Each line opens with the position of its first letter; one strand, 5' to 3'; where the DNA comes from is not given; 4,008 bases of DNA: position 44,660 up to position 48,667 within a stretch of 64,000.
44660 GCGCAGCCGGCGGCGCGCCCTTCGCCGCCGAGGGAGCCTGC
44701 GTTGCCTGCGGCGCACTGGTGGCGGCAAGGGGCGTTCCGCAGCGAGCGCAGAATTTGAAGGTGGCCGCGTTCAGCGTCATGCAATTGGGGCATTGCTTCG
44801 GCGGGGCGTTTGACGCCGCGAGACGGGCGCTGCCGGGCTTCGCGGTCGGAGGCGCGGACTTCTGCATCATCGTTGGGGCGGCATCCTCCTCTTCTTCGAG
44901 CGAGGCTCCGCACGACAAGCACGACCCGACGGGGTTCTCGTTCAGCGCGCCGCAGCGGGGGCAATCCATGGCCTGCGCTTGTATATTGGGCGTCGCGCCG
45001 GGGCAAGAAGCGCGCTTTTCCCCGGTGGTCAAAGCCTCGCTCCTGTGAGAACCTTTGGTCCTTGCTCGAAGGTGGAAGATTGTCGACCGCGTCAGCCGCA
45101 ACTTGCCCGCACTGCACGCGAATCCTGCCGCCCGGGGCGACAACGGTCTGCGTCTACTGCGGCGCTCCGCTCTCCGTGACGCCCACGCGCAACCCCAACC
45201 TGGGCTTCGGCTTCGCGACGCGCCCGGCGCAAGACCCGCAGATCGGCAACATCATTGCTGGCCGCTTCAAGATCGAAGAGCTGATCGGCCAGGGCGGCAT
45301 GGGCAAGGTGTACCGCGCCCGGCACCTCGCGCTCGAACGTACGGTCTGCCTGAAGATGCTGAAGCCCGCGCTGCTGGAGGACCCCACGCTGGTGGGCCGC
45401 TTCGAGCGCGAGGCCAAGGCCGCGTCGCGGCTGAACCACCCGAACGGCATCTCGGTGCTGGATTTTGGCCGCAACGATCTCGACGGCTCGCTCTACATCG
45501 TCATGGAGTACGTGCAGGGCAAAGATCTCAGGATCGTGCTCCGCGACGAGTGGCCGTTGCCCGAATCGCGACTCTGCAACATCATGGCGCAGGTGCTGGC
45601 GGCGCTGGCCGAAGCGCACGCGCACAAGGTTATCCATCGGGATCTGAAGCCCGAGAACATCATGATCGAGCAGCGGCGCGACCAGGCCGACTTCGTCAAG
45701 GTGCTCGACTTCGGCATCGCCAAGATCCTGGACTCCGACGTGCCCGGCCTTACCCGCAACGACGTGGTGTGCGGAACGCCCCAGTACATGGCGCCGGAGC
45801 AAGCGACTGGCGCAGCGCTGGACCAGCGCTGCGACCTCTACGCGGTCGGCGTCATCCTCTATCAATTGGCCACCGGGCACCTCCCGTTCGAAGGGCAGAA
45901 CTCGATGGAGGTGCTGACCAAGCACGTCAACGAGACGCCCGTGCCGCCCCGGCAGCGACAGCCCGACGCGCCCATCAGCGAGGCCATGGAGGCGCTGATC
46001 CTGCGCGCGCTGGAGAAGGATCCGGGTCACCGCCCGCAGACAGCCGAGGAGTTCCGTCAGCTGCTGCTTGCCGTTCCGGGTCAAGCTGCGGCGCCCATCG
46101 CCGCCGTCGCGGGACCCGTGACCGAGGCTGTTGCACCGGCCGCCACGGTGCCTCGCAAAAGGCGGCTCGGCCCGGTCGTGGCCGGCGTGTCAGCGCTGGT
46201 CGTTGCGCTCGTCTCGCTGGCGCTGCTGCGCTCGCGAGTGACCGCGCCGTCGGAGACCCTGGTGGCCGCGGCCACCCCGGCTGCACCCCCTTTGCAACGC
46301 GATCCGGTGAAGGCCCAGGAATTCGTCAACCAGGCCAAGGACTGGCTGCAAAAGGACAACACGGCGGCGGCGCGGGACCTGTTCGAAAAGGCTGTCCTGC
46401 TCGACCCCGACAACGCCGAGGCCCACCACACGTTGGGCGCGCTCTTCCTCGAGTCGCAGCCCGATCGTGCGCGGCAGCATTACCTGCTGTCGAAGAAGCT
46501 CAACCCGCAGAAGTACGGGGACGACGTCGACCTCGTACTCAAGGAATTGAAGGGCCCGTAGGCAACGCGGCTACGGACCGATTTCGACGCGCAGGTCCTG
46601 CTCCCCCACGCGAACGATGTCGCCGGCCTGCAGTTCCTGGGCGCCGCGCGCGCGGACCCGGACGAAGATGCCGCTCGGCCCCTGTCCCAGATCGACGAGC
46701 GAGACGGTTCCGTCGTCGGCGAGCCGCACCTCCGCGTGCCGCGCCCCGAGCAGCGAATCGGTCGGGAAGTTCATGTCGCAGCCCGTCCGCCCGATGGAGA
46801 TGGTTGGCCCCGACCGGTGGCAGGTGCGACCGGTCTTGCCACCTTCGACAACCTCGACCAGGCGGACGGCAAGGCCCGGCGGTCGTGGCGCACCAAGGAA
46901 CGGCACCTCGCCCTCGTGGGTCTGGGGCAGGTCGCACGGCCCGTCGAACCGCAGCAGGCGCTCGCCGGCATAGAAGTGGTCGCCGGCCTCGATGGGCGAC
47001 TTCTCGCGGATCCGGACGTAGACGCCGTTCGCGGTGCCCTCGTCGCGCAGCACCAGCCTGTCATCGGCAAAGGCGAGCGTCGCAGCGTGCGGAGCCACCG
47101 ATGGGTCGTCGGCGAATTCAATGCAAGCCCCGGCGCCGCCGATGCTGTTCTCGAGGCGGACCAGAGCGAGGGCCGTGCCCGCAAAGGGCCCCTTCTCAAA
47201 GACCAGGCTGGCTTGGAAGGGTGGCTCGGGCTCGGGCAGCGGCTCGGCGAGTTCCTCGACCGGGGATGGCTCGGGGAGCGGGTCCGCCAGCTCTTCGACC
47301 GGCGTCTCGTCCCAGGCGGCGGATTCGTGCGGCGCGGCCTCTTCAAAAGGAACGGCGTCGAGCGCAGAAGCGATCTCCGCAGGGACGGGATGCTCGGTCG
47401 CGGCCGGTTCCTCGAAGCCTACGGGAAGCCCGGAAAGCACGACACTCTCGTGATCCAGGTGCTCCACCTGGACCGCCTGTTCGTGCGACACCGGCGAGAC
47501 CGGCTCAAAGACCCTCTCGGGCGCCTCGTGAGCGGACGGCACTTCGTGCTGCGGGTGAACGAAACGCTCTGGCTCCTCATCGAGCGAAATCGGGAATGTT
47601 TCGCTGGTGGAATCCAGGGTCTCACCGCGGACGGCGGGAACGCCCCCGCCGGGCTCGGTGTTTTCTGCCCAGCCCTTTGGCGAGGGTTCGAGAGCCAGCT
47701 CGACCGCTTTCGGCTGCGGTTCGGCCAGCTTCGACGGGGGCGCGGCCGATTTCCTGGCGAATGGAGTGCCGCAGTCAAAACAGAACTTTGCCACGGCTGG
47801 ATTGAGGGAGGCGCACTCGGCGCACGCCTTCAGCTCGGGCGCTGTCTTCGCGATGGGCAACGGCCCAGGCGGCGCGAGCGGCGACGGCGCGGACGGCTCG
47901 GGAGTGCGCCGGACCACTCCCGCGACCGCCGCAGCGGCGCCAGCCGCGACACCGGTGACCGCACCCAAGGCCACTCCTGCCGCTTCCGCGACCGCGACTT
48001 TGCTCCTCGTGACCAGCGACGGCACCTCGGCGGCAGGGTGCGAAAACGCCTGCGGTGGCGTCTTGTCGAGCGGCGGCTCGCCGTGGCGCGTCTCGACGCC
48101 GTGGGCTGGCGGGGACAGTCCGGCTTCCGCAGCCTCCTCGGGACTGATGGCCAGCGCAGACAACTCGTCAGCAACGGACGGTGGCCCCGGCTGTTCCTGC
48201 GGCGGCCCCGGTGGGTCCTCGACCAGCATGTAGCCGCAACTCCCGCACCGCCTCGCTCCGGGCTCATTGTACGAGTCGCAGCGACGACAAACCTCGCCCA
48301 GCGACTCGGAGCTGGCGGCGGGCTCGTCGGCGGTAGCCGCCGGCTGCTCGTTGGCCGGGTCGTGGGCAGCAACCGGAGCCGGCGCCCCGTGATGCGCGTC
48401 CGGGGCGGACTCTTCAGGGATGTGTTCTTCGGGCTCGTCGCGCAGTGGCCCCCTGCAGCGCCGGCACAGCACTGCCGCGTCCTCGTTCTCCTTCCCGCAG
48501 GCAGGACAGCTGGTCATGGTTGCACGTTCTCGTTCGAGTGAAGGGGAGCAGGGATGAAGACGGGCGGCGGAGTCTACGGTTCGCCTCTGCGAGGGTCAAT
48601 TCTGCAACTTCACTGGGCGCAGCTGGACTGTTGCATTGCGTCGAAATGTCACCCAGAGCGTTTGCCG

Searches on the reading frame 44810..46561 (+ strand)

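Call 68: search_protein_families(library=pfam, proteins=[window:44810-46561:+], max_evalue=0.00001)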
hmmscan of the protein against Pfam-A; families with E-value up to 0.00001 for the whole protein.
window:44810-46561:+ (583 aa): 2 families
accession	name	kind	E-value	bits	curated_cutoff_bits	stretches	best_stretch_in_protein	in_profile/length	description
PF00069.31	Pkinase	-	4.8e-55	187.2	31.7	1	154-413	2-256/263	Protein kinase domain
PF07714.23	PK_Tyr_Ser-Thr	-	1.4e-31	110.2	23.1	1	154-413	2-253/258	Protein tyrosine and serine/threonine kinase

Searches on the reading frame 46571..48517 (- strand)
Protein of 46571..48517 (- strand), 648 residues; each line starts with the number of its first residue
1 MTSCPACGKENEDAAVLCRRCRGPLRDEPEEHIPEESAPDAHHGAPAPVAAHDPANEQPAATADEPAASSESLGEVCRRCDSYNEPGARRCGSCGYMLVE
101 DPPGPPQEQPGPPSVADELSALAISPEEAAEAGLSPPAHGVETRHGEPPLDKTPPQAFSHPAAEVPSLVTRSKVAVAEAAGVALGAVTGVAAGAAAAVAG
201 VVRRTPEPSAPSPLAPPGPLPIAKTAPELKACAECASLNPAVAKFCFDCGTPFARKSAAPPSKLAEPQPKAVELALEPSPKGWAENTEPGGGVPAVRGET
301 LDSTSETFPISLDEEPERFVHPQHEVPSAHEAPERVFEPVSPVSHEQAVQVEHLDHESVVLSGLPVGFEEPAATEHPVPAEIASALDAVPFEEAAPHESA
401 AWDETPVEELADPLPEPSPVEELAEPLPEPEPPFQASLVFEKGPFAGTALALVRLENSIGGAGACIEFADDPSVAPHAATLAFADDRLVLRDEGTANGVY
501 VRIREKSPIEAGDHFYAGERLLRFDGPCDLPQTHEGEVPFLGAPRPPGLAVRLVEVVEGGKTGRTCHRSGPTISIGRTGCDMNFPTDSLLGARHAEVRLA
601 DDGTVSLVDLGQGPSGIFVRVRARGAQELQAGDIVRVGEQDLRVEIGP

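Call 68: search_protein_families(library=pfam, proteins=[window:46571-48517:-], max_evalue=0.00001)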
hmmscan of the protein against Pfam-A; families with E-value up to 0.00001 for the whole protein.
window:46571-48517:- (648 aa): 5 families
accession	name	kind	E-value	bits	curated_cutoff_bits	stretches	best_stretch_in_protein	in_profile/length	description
PF00498.31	FHA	-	3.3e-09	37.5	20.7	0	573-638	1-67/67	FHA domain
PF12773.13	DZR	-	4.1e-09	36.9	27.3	0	4-95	1-45/45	Double zinc ribbon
PF13240.11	Zn_Ribbon_1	-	2.9e-08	33.7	25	0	77-98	2-23/23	zinc-ribbon domain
PF16697.10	Yop-YscD_cpl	-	3e-07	31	33.2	0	442-524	4-90/94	Inner membrane component of T3SS, cytoplasmic domain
PF13248.11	Zn_ribbon_3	-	1.3e-06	28.1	27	0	1-21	2-22/26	zinc-ribbon domain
